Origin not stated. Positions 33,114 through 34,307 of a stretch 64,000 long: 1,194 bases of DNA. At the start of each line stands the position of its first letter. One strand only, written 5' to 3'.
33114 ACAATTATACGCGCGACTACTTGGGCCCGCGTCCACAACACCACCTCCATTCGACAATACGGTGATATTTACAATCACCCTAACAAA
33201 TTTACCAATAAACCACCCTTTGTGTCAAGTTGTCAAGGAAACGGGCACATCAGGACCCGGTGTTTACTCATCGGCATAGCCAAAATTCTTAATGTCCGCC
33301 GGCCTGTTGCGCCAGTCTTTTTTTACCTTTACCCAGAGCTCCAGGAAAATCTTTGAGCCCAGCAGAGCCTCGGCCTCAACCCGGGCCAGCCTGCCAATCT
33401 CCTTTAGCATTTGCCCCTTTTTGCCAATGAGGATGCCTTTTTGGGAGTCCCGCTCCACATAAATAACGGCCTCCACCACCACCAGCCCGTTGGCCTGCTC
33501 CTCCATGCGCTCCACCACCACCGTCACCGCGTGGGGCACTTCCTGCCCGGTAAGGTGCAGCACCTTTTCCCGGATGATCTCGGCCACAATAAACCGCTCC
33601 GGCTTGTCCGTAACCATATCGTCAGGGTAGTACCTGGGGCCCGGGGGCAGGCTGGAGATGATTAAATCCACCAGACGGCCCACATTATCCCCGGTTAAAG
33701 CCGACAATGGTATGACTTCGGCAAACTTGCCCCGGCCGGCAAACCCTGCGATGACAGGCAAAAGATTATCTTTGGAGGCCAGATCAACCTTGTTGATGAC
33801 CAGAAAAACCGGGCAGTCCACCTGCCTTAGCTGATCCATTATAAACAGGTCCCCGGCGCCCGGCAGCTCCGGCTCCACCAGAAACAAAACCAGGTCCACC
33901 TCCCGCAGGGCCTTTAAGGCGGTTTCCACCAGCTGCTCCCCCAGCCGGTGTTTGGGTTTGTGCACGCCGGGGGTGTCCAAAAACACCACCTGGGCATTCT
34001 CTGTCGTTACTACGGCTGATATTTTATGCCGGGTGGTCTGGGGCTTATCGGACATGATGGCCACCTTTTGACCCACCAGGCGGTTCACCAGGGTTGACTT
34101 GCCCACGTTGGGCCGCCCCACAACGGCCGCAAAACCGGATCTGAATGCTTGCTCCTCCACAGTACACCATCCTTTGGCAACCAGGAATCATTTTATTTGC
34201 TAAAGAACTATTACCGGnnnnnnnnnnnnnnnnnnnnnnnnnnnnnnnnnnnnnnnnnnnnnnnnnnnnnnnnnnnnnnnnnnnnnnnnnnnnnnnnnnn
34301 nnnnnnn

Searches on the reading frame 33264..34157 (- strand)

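Call 91: search_protein_families(library=pfam, proteins=[window:33264-34157:-], max_evalue=0.01)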
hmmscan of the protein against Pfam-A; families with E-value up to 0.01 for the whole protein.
window:33264-34157:- (297 aa): 10 families
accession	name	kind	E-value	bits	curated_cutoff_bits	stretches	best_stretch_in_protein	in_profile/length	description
PF01926.29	MMR_HSR1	-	4e-26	91.8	21.9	1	10-123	2-113/113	50S ribosome-binding GTPase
PF07650.23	KH_2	-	8e-22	77.3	22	1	206-283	1-78/78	KH domain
PF02421.24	FeoB_N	-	8.6e-14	51.8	27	1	11-162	4-152/156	Ferrous iron transport protein B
PF00009.33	GTP_EFTU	-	6.8e-10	39.3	26.5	1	11-171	7-187/188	Elongation factor Tu GTP binding domain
PF00350.29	Dynamin_N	-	7.6e-09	36.3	27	1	11-43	2-34/168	Dynamin family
PF03193.22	RsgA_GTPase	-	8.6e-08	32.6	30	1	5-68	104-171/174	RsgA GTPase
PF04548.22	AIG1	-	0.00045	20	27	1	12-71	5-65/212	AIG1 family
PF13401.12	AAA_22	-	0.0016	19.2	27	1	6-80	4-59/130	AAA domain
PF00071.28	Ras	-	0.0042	17.1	21.6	0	12-65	4-58/162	Ras family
PF02492.25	cobW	-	0.0069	16.4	20.7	0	44-133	72-162/180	CobW/HypB/UreG, nucleotide-binding domain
